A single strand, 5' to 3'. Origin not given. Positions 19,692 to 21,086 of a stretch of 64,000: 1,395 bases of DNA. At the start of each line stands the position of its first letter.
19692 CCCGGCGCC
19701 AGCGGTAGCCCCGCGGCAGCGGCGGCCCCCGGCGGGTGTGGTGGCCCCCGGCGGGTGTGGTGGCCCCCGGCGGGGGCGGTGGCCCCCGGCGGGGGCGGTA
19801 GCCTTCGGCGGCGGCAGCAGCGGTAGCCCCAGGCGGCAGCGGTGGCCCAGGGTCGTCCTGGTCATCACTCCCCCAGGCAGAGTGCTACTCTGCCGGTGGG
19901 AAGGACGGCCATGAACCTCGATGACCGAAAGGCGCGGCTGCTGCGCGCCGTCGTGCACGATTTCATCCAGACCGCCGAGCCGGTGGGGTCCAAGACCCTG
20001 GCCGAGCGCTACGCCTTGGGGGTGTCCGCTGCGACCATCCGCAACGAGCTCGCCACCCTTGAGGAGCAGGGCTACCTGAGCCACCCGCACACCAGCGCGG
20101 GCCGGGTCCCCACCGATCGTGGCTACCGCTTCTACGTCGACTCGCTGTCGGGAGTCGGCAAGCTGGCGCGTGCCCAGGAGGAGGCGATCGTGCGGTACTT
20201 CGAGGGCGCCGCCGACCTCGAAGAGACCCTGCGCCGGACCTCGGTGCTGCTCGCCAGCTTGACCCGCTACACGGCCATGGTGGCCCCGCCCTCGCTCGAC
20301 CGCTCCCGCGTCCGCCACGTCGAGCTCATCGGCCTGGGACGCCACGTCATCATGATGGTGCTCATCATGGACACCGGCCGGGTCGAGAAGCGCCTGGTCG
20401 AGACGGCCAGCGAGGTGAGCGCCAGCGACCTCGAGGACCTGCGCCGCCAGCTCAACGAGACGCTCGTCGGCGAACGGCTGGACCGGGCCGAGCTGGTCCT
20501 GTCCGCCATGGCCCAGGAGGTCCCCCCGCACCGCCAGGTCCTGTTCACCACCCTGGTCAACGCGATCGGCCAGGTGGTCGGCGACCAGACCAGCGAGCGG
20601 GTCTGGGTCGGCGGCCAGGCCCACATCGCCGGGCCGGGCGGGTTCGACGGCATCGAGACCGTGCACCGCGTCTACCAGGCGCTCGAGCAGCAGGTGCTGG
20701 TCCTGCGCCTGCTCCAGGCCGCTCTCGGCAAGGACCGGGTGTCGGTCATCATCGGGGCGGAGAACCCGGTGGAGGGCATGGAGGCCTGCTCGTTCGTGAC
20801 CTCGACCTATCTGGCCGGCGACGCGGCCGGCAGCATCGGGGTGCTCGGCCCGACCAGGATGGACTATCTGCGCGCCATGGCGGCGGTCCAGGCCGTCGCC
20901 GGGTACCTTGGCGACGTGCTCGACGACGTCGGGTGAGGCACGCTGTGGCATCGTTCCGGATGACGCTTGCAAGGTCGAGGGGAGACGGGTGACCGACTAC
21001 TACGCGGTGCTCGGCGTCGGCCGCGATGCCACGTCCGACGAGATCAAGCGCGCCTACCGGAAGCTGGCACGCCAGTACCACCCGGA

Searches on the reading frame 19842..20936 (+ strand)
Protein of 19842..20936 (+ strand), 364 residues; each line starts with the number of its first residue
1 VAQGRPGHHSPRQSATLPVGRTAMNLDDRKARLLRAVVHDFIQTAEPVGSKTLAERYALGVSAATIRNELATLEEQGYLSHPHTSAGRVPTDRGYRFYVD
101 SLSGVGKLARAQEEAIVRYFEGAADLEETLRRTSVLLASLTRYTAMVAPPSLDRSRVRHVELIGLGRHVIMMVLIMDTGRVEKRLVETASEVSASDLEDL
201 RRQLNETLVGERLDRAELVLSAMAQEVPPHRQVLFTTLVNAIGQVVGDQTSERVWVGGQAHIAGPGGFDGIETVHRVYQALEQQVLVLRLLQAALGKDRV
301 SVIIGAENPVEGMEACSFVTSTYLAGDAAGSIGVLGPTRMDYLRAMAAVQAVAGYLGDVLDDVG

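Call 6: search_protein_families(library=pfam, proteins=[window:19842-20936:+])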
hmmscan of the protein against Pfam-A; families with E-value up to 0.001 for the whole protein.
window:19842-20936:+ (364 aa): 3 families
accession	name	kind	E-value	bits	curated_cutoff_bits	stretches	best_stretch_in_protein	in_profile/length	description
PF01628.27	HrcA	-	2.6e-54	184.9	22.2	1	127-346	1-215/215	HrcA protein C terminal domain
PF08220.18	HTH_DeoR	-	0.00077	19.6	21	0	58-83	23-48/57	DeoR-like helix-turn-helix domain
PF08279.18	HTH_11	-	0.00092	19.5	25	0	41-78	9-44/55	HTH domain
